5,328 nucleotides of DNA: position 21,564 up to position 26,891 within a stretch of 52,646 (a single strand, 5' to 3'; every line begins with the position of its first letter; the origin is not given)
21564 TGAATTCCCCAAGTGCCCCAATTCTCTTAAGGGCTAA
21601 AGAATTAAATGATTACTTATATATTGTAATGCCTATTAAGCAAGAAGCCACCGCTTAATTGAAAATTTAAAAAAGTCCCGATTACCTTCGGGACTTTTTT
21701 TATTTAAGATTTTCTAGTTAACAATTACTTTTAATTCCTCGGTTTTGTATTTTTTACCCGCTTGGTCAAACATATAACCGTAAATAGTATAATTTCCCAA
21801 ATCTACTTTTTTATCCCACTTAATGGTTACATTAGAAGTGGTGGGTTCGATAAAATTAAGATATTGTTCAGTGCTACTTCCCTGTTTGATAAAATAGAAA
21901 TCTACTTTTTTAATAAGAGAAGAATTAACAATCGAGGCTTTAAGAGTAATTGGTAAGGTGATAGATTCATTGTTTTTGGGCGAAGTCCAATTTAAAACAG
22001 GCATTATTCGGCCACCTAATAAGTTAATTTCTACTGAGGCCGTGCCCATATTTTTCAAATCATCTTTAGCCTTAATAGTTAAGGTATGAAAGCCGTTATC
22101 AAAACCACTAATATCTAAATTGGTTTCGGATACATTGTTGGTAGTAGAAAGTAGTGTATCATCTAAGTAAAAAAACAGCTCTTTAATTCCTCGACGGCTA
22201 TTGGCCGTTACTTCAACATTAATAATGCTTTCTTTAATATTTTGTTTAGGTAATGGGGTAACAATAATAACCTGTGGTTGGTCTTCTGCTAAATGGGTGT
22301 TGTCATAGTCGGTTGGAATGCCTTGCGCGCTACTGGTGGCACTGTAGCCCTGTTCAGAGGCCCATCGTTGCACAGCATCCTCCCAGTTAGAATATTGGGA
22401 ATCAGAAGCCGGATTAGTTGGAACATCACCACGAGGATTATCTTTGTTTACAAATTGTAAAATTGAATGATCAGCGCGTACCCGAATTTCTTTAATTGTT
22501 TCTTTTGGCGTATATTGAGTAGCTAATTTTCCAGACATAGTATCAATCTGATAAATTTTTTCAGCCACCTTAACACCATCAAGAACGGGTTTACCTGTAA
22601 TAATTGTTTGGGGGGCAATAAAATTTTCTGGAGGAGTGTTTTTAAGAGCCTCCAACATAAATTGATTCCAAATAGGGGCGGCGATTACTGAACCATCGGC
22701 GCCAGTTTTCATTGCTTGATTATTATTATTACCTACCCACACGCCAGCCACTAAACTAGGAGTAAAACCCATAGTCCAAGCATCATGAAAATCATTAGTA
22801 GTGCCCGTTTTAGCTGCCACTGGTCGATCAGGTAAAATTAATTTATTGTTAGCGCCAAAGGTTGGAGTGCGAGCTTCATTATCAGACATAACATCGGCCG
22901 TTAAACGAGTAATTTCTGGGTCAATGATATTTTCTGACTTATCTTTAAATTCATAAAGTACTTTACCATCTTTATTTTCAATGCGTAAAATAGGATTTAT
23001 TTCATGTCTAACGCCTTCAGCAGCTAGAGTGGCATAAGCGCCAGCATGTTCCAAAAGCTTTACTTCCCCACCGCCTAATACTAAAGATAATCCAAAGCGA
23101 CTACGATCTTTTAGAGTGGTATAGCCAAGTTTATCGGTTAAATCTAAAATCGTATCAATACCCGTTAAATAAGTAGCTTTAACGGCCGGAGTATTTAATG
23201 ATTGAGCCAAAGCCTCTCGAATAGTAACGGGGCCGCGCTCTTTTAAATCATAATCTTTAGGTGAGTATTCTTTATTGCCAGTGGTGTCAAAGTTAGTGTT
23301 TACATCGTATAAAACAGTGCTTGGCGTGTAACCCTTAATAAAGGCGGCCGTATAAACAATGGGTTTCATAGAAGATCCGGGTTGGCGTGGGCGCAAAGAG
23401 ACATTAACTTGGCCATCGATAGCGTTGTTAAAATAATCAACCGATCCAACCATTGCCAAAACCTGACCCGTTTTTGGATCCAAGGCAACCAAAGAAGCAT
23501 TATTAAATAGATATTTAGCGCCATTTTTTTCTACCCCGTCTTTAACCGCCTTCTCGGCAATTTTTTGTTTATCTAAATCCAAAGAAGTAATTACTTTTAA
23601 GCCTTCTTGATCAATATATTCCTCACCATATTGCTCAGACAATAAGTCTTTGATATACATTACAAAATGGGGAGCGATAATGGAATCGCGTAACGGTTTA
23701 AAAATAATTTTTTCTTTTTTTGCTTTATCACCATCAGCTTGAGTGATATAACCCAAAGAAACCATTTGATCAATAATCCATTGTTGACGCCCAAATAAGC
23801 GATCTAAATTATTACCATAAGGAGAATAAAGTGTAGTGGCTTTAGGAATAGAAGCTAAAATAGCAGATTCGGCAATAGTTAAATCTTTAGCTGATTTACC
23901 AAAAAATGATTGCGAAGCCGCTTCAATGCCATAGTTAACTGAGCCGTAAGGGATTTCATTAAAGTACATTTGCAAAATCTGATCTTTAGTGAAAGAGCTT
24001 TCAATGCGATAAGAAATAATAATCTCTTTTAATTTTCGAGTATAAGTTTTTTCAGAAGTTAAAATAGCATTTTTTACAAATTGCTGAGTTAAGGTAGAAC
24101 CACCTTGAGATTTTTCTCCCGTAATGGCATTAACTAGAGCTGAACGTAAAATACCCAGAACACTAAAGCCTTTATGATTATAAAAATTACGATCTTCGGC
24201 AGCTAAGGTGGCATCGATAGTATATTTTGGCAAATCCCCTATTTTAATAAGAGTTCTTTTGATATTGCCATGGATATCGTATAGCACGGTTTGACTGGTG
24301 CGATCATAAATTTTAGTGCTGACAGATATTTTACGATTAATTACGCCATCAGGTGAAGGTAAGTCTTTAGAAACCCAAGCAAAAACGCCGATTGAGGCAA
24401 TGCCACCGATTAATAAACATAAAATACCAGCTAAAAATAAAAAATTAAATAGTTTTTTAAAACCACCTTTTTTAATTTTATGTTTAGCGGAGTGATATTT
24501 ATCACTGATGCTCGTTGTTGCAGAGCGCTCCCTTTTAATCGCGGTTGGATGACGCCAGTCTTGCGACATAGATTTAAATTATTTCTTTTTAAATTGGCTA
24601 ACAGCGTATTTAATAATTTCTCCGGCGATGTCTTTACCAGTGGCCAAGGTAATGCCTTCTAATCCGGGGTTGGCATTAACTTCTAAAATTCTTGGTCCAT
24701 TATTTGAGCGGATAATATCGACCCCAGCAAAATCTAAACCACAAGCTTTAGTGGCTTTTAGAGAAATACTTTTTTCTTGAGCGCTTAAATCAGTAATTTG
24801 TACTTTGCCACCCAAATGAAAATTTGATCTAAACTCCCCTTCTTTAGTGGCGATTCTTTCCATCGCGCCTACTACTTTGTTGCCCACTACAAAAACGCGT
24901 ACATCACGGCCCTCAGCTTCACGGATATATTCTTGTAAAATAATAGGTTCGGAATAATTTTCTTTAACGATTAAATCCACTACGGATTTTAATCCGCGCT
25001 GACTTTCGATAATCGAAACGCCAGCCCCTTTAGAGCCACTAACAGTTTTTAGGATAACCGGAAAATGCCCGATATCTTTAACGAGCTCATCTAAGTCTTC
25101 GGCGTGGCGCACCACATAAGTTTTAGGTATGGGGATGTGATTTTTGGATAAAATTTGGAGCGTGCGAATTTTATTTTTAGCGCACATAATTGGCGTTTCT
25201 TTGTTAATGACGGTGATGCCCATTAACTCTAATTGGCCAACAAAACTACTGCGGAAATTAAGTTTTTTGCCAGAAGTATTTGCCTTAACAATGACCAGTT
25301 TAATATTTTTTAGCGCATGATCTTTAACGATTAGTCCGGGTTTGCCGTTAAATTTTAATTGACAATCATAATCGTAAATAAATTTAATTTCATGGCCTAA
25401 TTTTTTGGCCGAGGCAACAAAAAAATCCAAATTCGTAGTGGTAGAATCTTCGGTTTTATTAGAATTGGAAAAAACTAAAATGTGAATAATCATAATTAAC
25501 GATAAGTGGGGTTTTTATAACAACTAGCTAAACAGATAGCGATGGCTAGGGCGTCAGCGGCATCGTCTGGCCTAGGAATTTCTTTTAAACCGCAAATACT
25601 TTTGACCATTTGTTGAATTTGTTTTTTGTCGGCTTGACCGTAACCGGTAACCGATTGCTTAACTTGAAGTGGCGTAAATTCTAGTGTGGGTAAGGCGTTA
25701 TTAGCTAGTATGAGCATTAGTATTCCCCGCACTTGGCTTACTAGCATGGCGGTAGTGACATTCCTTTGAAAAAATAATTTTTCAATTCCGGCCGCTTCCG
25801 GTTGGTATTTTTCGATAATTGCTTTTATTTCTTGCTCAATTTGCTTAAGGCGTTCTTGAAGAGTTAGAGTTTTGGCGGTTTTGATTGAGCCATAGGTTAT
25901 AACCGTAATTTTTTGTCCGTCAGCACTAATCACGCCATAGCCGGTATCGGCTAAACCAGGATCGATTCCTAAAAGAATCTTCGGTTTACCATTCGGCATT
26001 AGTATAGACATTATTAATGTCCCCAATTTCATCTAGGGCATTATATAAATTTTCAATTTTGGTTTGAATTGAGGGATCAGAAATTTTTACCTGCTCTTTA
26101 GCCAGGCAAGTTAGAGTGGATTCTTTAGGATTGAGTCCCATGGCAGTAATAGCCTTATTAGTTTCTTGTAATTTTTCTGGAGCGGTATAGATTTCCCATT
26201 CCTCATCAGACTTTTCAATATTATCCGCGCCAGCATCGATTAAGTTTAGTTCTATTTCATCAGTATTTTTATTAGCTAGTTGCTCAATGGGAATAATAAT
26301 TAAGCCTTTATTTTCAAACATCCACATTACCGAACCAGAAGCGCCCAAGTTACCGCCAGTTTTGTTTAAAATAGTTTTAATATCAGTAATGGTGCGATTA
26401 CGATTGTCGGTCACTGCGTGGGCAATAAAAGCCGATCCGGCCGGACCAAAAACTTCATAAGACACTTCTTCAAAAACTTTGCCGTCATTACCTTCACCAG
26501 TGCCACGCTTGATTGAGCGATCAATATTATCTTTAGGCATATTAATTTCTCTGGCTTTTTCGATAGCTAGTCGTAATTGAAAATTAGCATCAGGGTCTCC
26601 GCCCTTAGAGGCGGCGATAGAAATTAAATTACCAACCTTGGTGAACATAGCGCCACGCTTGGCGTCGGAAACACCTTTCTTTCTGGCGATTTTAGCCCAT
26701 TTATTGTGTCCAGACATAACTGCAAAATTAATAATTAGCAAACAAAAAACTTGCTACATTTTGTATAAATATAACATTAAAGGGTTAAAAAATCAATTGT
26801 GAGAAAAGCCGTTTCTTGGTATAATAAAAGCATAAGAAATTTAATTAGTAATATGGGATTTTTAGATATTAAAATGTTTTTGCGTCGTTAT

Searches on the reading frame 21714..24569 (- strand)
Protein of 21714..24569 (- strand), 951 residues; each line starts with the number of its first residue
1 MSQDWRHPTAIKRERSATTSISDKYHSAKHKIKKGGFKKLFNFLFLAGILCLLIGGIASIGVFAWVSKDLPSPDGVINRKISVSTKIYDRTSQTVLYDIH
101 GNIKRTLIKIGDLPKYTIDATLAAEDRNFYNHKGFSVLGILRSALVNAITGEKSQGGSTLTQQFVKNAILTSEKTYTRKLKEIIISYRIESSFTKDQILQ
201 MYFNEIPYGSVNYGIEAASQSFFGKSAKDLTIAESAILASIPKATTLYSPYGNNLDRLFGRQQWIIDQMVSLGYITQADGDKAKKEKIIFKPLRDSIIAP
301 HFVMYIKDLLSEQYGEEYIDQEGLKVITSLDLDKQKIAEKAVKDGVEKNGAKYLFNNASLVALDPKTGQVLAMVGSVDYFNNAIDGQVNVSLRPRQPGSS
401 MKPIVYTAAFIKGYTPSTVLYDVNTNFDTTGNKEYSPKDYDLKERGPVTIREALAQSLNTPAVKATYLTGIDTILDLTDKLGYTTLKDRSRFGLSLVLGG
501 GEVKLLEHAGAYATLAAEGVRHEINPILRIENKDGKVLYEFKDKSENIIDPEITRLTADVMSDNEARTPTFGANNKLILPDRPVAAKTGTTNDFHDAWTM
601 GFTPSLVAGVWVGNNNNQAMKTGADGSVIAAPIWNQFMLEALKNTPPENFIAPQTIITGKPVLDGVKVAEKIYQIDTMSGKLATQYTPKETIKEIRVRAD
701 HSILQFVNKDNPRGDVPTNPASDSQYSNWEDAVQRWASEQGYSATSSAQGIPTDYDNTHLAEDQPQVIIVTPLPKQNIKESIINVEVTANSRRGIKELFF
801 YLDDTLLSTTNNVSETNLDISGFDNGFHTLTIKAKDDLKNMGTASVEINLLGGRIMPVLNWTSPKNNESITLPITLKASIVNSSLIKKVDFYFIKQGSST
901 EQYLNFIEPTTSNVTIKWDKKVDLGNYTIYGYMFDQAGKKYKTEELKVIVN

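Call 8: search_protein_families(library=pfam, max_evalue=0.01, proteins=[window:21714-24569:-])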
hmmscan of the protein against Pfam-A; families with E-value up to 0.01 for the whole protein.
window:21714-24569:- (951 aa): 3 families
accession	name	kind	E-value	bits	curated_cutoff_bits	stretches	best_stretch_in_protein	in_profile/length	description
PF00912.28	Transgly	-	3.5e-57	193.1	27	1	95-269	4-177/178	Transglycosylase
PF00905.27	Transpeptidase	-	1.3e-23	84.1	22.1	1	359-638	2-298/299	Penicillin binding protein transpeptidase domain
PF17957.7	Big_7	-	2.2e-14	54.3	24.1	2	765-832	1-70/70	Bacterial Ig domain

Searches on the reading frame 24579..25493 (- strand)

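Call 11: search_protein_families(library=pfam, max_evalue=0.01, proteins=[window:24579-25493:-])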
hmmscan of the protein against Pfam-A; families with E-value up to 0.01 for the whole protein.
window:24579-25493:- (304 aa): 11 families
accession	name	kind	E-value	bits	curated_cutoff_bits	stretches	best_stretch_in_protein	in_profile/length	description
PF08443.16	RimK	-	3.5e-56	190.2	21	1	105-296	1-187/188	RimK-like ATP-grasp domain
PF02955.21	GSH-S_ATP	-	5.6e-24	85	23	1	122-273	12-160/175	Prokaryotic glutathione synthetase, ATP-grasp domain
PF14397.11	ATPgrasp_ST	-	3.9e-14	53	31.4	2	96-229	10-171/278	Sugar-transfer associated ATP-grasp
PF02655.19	ATP-grasp_3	-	7.4e-10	39.6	23.2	1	105-274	1-155/160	ATP-grasp domain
PF07478.18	Dala_Dala_lig_C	-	1.9e-07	31.2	24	1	118-280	11-180/204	D-ala D-ala ligase C-terminus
PF14398.11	ATPgrasp_YheCD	-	1.4e-05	24.9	26.8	1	106-167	10-72/255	YheC/D like ATP-grasp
PF02222.28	ATP-grasp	-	1.7e-05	25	27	1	114-190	2-76/179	ATP-grasp domain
PF18030.7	Rimk_N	-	2.1e-05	25.1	26.4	1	25-99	18-91/94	RimK PreATP-grasp domain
PF03133.20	TTL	-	0.00057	19.6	20.1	0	132-191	52-107/292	Tubulin-tyrosine ligase family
PF01071.24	GARS_A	-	0.0018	18.6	27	0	112-206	7-104/194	Phosphoribosylglycinamide synthetase, ATP-grasp (A) domain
PF08442.15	ATP-grasp_2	-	0.003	17.6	29.5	1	112-177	8-77/202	ATP-grasp domain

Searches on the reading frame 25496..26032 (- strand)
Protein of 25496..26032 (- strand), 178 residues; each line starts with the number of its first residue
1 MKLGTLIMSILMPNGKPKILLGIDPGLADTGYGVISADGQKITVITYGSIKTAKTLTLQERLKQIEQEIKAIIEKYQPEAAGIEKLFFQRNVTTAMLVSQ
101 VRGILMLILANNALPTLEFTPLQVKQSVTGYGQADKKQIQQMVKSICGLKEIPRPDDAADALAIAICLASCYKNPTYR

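Call 11: search_protein_families(library=pfam, max_evalue=0.01, proteins=[window:25496-26032:-])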
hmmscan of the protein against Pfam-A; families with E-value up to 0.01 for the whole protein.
window:25496-26032:- (178 aa): 1 family
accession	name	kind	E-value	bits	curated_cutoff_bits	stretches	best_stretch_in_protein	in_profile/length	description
PF02075.23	RuvC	-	3.8e-51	173.3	22.2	1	21-167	2-147/148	Crossover junction endodeoxyribonuclease RuvC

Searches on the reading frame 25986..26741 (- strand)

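Call 11: search_protein_families(library=pfam, max_evalue=0.01, proteins=[window:25986-26741:-])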
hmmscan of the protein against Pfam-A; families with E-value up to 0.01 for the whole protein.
window:25986-26741:- (251 aa): 2 families
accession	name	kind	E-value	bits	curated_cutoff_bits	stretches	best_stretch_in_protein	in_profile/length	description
PF01709.26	Transcrip_reg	-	9.2e-46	155.9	27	1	90-249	1-160/160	TACO1/YebC second and third domain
PF20772.2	TACO1_YebC_N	-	9.4e-28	96.9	36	1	13-83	1-73/73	TACO1/YebC protein N-terminal domain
